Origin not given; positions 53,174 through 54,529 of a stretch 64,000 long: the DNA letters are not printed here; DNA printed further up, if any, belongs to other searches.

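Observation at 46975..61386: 14.4-kb, 10-gene translationally coupled SusC/SusD operon combining periplasmic oxidoreductases, TIM-barrel, DUF1080, PmoA-like and uronate catabolism genes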

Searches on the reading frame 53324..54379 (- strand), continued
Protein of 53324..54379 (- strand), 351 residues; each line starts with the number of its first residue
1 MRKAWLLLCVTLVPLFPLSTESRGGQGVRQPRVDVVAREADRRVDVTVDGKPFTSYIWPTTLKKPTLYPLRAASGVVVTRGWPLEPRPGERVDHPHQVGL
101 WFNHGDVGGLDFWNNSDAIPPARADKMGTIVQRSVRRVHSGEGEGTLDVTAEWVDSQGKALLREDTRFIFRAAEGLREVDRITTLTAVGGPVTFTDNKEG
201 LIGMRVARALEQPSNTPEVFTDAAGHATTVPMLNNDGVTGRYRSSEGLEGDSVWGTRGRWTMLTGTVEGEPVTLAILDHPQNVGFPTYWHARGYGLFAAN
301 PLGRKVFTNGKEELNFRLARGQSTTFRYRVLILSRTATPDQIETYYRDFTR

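Call 35: search_protein_families(library=pfam, proteins=[P0121, P0127, P0157, P0224, P0163, P0143, P0264, P0194, P0200, P0257], max_evalue=0.001)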
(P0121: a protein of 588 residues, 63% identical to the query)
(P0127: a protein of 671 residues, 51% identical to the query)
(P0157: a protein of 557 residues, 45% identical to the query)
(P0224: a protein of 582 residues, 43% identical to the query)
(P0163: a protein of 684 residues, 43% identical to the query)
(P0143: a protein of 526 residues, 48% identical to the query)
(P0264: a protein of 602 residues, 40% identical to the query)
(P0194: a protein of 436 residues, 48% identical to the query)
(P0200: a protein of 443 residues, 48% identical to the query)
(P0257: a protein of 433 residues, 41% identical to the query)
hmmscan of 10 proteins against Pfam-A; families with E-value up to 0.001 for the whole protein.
P0121 (588 aa): 2 families
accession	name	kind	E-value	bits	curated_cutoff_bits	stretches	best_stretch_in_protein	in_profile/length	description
PF14100.11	DUF6807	-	7.9e-81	272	27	1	273-576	1-269/270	Family of unknown function (DUF6807)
PF06439.18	3keto-disac_hyd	-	4.8e-47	160.8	26.8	1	46-246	1-187/187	3-keto-disaccharide hydrolase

P0127 (671 aa): 3 families
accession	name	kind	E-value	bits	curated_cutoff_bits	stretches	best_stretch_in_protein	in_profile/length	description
PF14100.11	DUF6807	-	3.7e-76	256.7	27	1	362-665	1-269/270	Family of unknown function (DUF6807)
PF00753.33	Lactamase_B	-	4.4e-14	53.3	22.7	1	34-127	3-93/196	Metallo-beta-lactamase superfamily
PF12706.13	Lactamase_B_2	-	7.3e-06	26.1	27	1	50-102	3-55/200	Beta-lactamase superfamily domain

P0157 (557 aa): 2 families
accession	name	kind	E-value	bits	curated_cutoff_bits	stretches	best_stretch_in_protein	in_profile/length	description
PF14100.11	DUF6807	-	5.6e-69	233.2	27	1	247-542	2-262/270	Family of unknown function (DUF6807)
PF06439.18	3keto-disac_hyd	-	5.6e-46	157.4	26.8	1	22-206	1-186/187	3-keto-disaccharide hydrolase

P0224 (582 aa): 2 families
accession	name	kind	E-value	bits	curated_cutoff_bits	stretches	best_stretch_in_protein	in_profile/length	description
PF14100.11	DUF6807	-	5.9e-76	256.1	27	1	288-577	2-269/270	Family of unknown function (DUF6807)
PF03575.23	Peptidase_S51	-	1.1e-24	87.8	23.9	1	29-220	13-205/206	Peptidase family S51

P0163 (684 aa): 3 families
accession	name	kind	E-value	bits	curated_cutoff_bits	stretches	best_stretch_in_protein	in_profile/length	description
PF10282.15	Lactonase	-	9.1e-96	321.5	21.7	1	345-682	2-344/344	Lactonase, 7-bladed beta-propeller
PF14100.11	DUF6807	-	3.7e-70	237.1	27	1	31-321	1-258/270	Family of unknown function (DUF6807)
PF23393.2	Beta-prop_WDR90_POC16_2nd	-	0.00027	20.7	60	0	428-469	37-77/291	WDR90/POC16, second beta-propeller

P0143 (526 aa): 2 families
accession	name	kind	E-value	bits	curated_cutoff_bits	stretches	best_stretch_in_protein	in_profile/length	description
PF14100.11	DUF6807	-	9.2e-66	222.6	27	1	41-339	2-267/270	Family of unknown function (DUF6807)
PF06439.18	3keto-disac_hyd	-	3.9e-30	105.7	26.8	1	350-523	3-186/187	3-keto-disaccharide hydrolase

P0264 (602 aa): 4 families
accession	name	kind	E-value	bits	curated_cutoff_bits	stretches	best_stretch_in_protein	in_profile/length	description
PF14100.11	DUF6807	-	4.7e-70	236.7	27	1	37-315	2-269/270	Family of unknown function (DUF6807)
PF08450.18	SGL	-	1.6e-38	133.2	26.3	1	346-587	1-244/246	SMP-30/Gluconolactonase/LRE-like region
PF03088.22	Str_synth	-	3.5e-05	24.3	25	0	433-509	1-80/89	Strictosidine synthase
PF01731.26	Arylesterase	-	5.1e-05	23.8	21.3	0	475-514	43-82/86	Arylesterase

P0194 (436 aa): 2 families
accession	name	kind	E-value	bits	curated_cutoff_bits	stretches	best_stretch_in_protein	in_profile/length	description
PF14100.11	DUF6807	-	2.4e-52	178.6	27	1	217-433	1-189/270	Family of unknown function (DUF6807)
PF06439.18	3keto-disac_hyd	-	4.9e-31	108.7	26.8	1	22-190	3-186/187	3-keto-disaccharide hydrolase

P0200 (443 aa): 1 family
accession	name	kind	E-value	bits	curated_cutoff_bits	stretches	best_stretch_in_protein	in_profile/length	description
PF14100.11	DUF6807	-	7e-44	150.9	27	1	14-220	2-178/270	Family of unknown function (DUF6807)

P0257 (433 aa): 1 family
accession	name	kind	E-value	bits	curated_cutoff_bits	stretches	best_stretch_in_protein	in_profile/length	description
PF14100.11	DUF6807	-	5e-79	266.1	27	1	137-408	2-265/270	Family of unknown function (DUF6807)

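Call 40: find_related_loci(query=A2, collection=genome_contigs, flank=10000)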
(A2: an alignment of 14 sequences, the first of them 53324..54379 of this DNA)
Query A2 (351 aa) in genome_contigs; peptide patterns used: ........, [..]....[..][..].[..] (x = any residue, [..] = any of these).
599 stretches matched a pattern (row limit reached: there are more); 571 encode a relative of the query (tblastn E <= 1e-3); the best 80 are kept; 80 distinct loci.
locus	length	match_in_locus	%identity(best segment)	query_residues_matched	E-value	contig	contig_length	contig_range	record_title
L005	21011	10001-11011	80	14-351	1e-180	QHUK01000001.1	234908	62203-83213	MAG: Gemmatimonadetes bacterium isolate AG3 14_0919_02_20cm_scaffold_2_curated, whole genome shotgun sequence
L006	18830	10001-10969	81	31-351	2e-178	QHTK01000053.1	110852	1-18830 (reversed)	MAG: Gemmatimonadetes bacterium isolate AG8 14_1009_05_30cm_scaffold_203_curated, whole genome shotgun sequence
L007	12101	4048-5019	69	28-351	2e-146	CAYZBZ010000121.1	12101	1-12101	MAG TPA_asm: uncultured Vicinamibacterales bacterium isolate SRP136066_co1_92 genome assembly, contig: NODE_6530_length_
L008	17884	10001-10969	67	29-351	1e-146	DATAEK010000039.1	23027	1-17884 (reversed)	MAG TPA_asm: Vicinamibacterales bacterium isolate SMAG_U6775 k141_2876108, whole genome shotgun sequence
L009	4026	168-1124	67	33-351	1e-148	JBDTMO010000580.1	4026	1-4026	MAG: bacterium isolate cluster3_bin.128 NODE_136191_length_4026_cov_5.242508, whole genome shotgun sequence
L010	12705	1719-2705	65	25-350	2e-144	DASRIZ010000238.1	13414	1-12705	MAG TPA_asm: Blastocatellia bacterium isolate SMAG_U10123 k141_372671, whole genome shotgun sequence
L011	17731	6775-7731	66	33-351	3e-142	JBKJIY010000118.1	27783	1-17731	MAG: Gemmatimonadaceae bacterium isolate ant_bin.182 S1Ck117_5709199_flag_1_multi_12.0000_len_27783, whole genome shotgu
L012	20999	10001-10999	63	8-349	5e-142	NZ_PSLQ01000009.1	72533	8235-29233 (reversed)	MAG: Pyrinomonas sp. isolate ERB_32_1 NODE_72_length_72533_cov_6.467287, whole genome shotgun sequence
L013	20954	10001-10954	65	32-349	1e-141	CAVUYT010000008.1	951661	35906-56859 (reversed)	MAG: uncultured Acidobacteriota bacterium isolate MFD05513.bin.1.198 genome assembly, contig: contig_2971, whole genome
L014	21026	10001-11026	61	5-350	3e-141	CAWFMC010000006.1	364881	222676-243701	MAG: uncultured Acidobacteriota bacterium isolate MFD00392.bin.2.345 genome assembly, contig: contig_18026, whole genome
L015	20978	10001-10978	65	25-349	8e-141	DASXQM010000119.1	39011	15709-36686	MAG TPA_asm: Pyrinomonadaceae bacterium isolate SMAG_U4613 k141_2659968, whole genome shotgun sequence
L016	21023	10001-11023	62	4-349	3e-140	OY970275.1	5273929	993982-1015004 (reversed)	MAG: uncultured Acidobacteriota bacterium isolate MFD03399.bin.c.2 genome assembly, chromosome: 1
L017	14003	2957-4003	61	5-349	2e-139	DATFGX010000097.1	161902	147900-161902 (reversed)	MAG TPA_asm: Blastocatellia bacterium isolate SMAG_U8674 k141_2410850, whole genome shotgun sequence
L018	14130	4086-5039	65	33-350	3e-139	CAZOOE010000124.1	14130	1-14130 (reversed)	MAG TPA_asm: uncultured Clostridia bacterium isolate SRP273308_co1_75 genome assembly, contig: NODE_5169_length_14130_co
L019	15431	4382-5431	60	7-349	8e-139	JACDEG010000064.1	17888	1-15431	MAG: Pyrinomonadaceae bacterium isolate MGR_bin354 SD2902_NODE_445_length_17888_cov_1.376612, whole genome shotgun seque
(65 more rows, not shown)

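Call 49: search_protein_families(library=pfam, proteins=[L005:11174-13360:+, L005:11058-11657:+, L006:12638-14806:+, L006:12522-13106:+], max_evalue=0.001)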
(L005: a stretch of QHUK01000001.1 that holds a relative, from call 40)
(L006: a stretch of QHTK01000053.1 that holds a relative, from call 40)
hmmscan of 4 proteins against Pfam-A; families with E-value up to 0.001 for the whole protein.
L005:11174-13360:+ (728 aa): 4 families
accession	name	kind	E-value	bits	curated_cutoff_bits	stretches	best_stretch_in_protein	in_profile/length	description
PF05199.19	GMC_oxred_C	-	1.3e-24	87.8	24.6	1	586-711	1-138/139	GMC oxidoreductase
PF00732.25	GMC_oxred_N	-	3.1e-15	57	23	1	165-492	2-216/218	GMC oxidoreductase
PF00890.30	FAD_binding_2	-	0.00025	20.8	20.4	0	165-197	1-33/414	FAD binding domain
PF01266.30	DAO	-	0.00034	20.7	27.9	1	165-197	1-33/353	FAD dependent oxidoreductase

L005:11058-11657:+ (199 aa): 1 family
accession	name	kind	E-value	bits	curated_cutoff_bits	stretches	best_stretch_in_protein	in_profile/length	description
PF13618.11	Gluconate_2-dh3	-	1.7e-35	122.8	23.4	1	54-178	2-127/135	Gluconate 2-dehydrogenase subunit 3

L006:12638-14806:+ (722 aa): 3 families
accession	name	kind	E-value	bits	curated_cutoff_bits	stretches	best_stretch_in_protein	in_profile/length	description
PF05199.19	GMC_oxred_C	-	4.4e-24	86.1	24.6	1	581-705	1-138/139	GMC oxidoreductase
PF00732.25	GMC_oxred_N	-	3.3e-13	50.4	23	1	160-487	2-216/218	GMC oxidoreductase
PF00890.30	FAD_binding_2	-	0.00024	20.9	20.4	0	160-192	1-33/414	FAD binding domain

L006:12522-13106:+ (194 aa): 1 family
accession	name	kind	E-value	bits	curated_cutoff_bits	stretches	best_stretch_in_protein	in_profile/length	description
PF13618.11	Gluconate_2-dh3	-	1.5e-33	116.4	23.4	1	54-176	2-130/135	Gluconate 2-dehydrogenase subunit 3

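Call 50: search_protein_families(library=ncbifam, proteins=[window:53324-54379:-], max_evalue=0.00001)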
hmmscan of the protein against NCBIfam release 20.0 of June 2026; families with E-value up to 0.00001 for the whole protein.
window:53324-54379:- (351 aa): 0 families

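Call 51: predict_structure(alignment_id=A1)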
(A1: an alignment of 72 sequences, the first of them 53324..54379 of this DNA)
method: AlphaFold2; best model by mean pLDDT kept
length: 351 residues; sequences in the alignment: 72
mean_pLDDT: 95.2   pTM: 0.90
mean pLDDT of the five models: 95.2, 95.1, 94.8, 94.8, 94.6
residues with pLDDT >= 90: 323; 70-90: 3; 50-70: 23; < 50: 2
segments of 3 or more residues with pLDDT < 50: none
pLDDT, mean of each block of 10 residues (from residue 1): 55 62 76 98 98 98 98 98 98 98 98 97 98 98 98 98 99 98 98 98 99 98 97 98 98 98 98 99 98 98 97 97 99 99 98 96
secondary structure, 60 per line:
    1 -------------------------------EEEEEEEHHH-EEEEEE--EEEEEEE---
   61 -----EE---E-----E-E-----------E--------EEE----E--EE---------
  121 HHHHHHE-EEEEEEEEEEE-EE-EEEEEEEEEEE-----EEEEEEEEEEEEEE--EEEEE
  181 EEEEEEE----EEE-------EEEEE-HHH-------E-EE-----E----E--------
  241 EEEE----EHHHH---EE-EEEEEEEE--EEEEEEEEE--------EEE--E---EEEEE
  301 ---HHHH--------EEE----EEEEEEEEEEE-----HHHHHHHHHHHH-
elements in order: E32-38 E43-48 E51-57 E100-102 H121-126 E129-139 E144-154 E160-173 E176-187 E192-194 E202-206 E241-244 H250-253 E260-267 E270-278 E287-289 E296-300 H304-307 E316-318 E323-333 H339-350

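Call 54: fold_search(model_id=the predicted structure, library=pdb)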
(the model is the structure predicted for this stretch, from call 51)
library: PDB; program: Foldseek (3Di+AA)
matches with E <= 10: 1067; with E <= 0.001: 59
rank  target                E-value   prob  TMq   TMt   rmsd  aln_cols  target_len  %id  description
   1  6jhp_A                3.4e-06  1.00  0.38  0.21  11.0       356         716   13  Crystal structure of the glycoside hydrolase family 36 alpha-galactosidase from Paecilomyces thermophila (released 2020-05-20)
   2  1ns2_A                8.7e-06  1.00  0.36  0.37  13.4       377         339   10  Crystal structure of galactose mutarotase from Lactococcus lactis mutant E304A complexed with galactose (released 2003-02-11)
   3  4bze_B                9.1e-06  1.00  0.37  0.39  12.0       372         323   10  Crystal structure of galactose mutarotase GalM from Bacillus subtilis (released 2014-08-13)
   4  6al2_B                1.5e-05  1.00  0.32  0.25  13.7       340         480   10  Crystal structure of E. coli YidC at 2.8 A resolution (released 2018-11-07)
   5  1nsx_A                2.6e-05  1.00  0.38  0.39  13.1       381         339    9  Crystal structure of galactose mutarotase from Lactococcus lactis mutant H170N complexed with galactose (released 2003-02-11)
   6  3mwx_A                2.6e-05  1.00  0.39  0.42  10.5       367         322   10  Crystal structure of a putative galactose mutarotase (BSU18360) from BACILLUS SUBTILIS at 1.45 A resolution (released 2010-07-07)
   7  1ns4_A                2.7e-05  1.00  0.36  0.37  12.9       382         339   10  Crystal structure of galactose mutarotase from Lactococcus lactis mutant E304Q complexed with glucose (released 2003-02-11)
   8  8k7v_B                3.0e-05  1.00  0.38  0.20  12.1       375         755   10  the alpha-galactosidase 5 with inhibitor ABP2 (released 2024-07-31)
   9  1nsu_A                3.0e-05  1.00  0.36  0.37  13.2       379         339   10  Crystal structure of galactose mutarotase from Lactococcus lactis mutant H96N complexed with galactose (released 2003-02-11)
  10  2xn0_A                3.2e-05  1.00  0.38  0.21  10.6       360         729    9  Structure of alpha-galactosidase from Lactobacillus acidophilus NCFM, PtCl4 derivative (released 2011-08-10)
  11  1l7k_A                4.0e-05  1.00  0.36  0.37  13.0       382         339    9  x-ray structure of galactose mutarotase from Lactococcus lactis complexed with galactose (released 2002-04-24)
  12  4fnq                  4.2e-05  1.00  0.35  0.19  13.1       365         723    7  Crystal structure of GH36 alpha-galactosidase AgaB from Geobacillus stearothermophilus (released 2012-10-03)
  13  9e08_A                4.7e-05  1.00  0.31  0.23  13.4       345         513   11  Cryo-EM structure of MdoD from Escherichia coli (released 2025-08-27)
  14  8k1a_C                6.1e-05  1.00  0.38  0.21  11.6       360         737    9  the wild-typed alpha-galactosidase 5 (released 2024-07-17)
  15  8bou_A                6.1e-05  0.99  0.28  0.15  12.9       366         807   10  Crystal structure of Blautia producta GH94 (released 2023-11-29)
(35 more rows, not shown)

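Call 60: search_protein_families(library=pfam, proteins=[L005:213-1952:-, L005:1910-2644:-, L005:17512-18915:+, L005:18960-20756:-, L006:939-1565:-, L006:900-2651:+, L006:18352-18828:+], max_evalue=0.001)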
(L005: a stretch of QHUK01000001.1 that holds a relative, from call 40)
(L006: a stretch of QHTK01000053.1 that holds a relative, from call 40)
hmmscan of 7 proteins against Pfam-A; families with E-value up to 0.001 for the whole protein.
L005:213-1952:- (580 aa): 4 families
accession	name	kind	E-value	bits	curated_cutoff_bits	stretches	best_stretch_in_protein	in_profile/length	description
PF05199.19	GMC_oxred_C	-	1.4e-23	84.5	24.6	1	444-563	1-138/139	GMC oxidoreductase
PF00732.25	GMC_oxred_N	-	3.5e-17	63.4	23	1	23-351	2-217/218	GMC oxidoreductase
PF01266.30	DAO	-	1.6e-05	25.1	27.9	1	23-70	1-49/353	FAD dependent oxidoreductase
PF13450.12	NAD_binding_8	-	0.00023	21.8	21.9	1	26-56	1-31/68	NAD(P)-binding Rossmann-like domain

L005:1910-2644:- (245 aa): 1 family
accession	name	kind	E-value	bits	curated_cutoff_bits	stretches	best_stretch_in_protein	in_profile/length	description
PF13618.11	Gluconate_2-dh3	-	2.5e-35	122.2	23.4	1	90-228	2-135/135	Gluconate 2-dehydrogenase subunit 3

L005:17512-18915:+ (468 aa): 3 families
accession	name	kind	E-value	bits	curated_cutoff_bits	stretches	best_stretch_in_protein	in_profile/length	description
PF10509.15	GalKase_gal_bdg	-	2.1e-17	62.8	23.1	1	82-120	11-48/49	Galactokinase galactose-binding signature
PF08544.19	GHMP_kinases_C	-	6.9e-17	62.1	21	1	357-436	3-84/85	GHMP kinases C terminal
PF00288.32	GHMP_kinases_N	-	1.4e-16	61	22.3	1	157-240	1-83/87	GHMP kinases N terminal domain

L005:18960-20756:- (599 aa): 1 family
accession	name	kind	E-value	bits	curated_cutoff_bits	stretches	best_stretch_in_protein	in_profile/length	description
PF00474.23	SSF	-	4.2e-30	105.4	22.8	1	47-462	1-405/406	Sodium:solute symporter family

L006:939-1565:- (209 aa): 1 family
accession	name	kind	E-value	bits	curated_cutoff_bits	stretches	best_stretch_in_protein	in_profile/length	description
PF13618.11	Gluconate_2-dh3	-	3e-34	118.7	23.4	1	66-192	2-135/135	Gluconate 2-dehydrogenase subunit 3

L006:900-2651:+ (584 aa): 5 families
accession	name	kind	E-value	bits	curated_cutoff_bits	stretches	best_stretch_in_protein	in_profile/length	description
PF22725.1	GFO_IDH_MocA_C3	-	3.2e-36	124.5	27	1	369-492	2-124/124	GFO/IDH/MocA C-terminal domain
PF02894.22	GFO_IDH_MocA_C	-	2.3e-28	100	22.9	1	372-578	1-218/218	Oxidoreductase family, C-terminal alpha/beta domain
PF01408.29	GFO_IDH_MocA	-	1.2e-25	91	24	1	242-359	1-119/120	Oxidoreductase family, NAD-binding Rossmann fold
PF16901.10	DAO_C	-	5.8e-05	23.4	31.4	1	241-370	3-121/126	C-terminal domain of alpha-glycerophosphate oxidase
PF03807.23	F420_oxidored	-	0.00091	20.2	21.6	0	243-313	1-70/94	NADP oxidoreductase coenzyme F420-dependent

L006:18352-18828:+ (159 aa): 1 family
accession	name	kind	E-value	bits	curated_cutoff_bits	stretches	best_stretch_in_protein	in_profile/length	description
PF02638.21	GHL10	-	4.7e-05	23.1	27.9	1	115-149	58-92/311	Glycosyl hydrolase-like 10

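Call 62: search_solved_structures(query=L005:213-1952:-, max_evalue=0.00001)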
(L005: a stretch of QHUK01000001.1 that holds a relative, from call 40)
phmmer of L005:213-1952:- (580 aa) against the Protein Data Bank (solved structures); distinct sequences matched with E-value up to 0.00001: 14.
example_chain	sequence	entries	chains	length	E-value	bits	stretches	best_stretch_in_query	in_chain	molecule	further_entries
8k6k_A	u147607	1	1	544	5.6e-44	154.1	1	23-577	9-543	Fructose dehydrogenase (N1146A) large subunit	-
8xcm_A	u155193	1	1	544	9.5e-44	153.3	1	23-577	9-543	Fructose dehydrogenase large subunit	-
7w2j_A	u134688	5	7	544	9.8e-44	153.3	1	23-577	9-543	Fructose dehydrogenase large subunit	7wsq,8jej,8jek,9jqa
8k6j_A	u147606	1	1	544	3.1e-43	151.6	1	23-577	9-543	Fructose dehydrogenase (H1147A) large subunit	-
8xcn_A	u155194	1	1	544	1.3e-42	149.6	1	23-577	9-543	Fructose dehydrogenase large subunit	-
6a2u_B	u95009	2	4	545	5.3e-39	137.6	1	21-574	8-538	Glucose dehydrogenase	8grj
8hdd_A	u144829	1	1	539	8.2e-39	137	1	21-570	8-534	Glucose dehydrogenase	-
7qf8_A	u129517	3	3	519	5.7e-15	58.3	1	446-573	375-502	GMC oxidoreductase family protein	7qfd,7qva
7dve_A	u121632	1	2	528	3.6e-12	49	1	455-575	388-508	6'''-hydroxyparomomycin C oxidase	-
8qve_A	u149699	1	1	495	6.6e-11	44.8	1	445-571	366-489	Pyranose oxidase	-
9fl2_A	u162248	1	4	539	1.5e-08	37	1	445-572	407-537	pyranose oxidase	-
4mig_A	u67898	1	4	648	2.5e-07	33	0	505-576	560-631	Pyranose 2-oxidase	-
4mih_A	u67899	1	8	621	2.9e-07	32.8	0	505-576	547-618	Pyranose 2-oxidase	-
4mif_A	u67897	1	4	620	2.9e-07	32.8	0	505-576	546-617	Pyranose 2-oxidase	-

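Call 77: find_encoding_contigs(protein=P0025, flank=10000, max_places=1)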
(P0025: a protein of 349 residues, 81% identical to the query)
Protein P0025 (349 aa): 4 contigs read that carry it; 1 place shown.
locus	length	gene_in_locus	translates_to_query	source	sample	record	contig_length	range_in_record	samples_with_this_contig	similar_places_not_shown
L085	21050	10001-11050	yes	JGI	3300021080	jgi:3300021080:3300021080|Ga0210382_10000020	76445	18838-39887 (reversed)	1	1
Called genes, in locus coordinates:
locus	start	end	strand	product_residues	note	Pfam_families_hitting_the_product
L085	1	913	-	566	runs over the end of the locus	PF01266:DAO (faint), PF00732:GMC_oxred_N, PF05199:GMC_oxred_C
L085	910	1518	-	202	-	PF13618:Gluconate_2-dh3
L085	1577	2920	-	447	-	PF05426:Alginate_lyase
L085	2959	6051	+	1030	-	PF13620:CarboxypepD_reg, PF13715:CarbopepD_reg_2, PF14686:fn3_3 (weak), PF07715:Plug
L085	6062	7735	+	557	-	PF14322:SusD-like_3, PF07980:SusD_RagB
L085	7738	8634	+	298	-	PF01261:AP_endonuc_2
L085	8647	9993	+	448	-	PF01408:GFO_IDH_MocA, PF22725:GFO_IDH_MocA_C3 (faint)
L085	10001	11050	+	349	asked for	PF14100:DUF6807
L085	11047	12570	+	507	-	PF08666:SAF, PF04295:GD_AH_second, PF20629:GD_AH_C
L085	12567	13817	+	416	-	PF00083:Sugar_tr, PF07690:MFS_1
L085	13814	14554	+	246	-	PF06439:3keto-disac_hyd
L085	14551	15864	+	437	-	PF01408:GFO_IDH_MocA, PF22725:GFO_IDH_MocA_C3, PF19051:GFO_IDH_MocA_C2, PF02894:GFO_IDH_MocA_C (weak)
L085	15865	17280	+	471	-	PF02614:UxaC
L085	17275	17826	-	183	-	PF13505:OMP_b-brl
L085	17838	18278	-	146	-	PF07715:Plug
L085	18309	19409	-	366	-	PF00226:DnaJ, PF01556:DnaJ_C, PF15777:Anti-TRAP (faint), PF00684:DnaJ_CXXCXGXG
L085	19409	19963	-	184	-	PF01025:GrpE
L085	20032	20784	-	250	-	PF12146:Hydrolase_4, PF00561:Abhydrolase_1 (weak), PF12697:Abhydrolase_6, PF12146:Hydrolase_4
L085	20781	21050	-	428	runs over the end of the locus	PF00994:MoCF_biosynth, PF18146:CinA_KH, PF02464:CinA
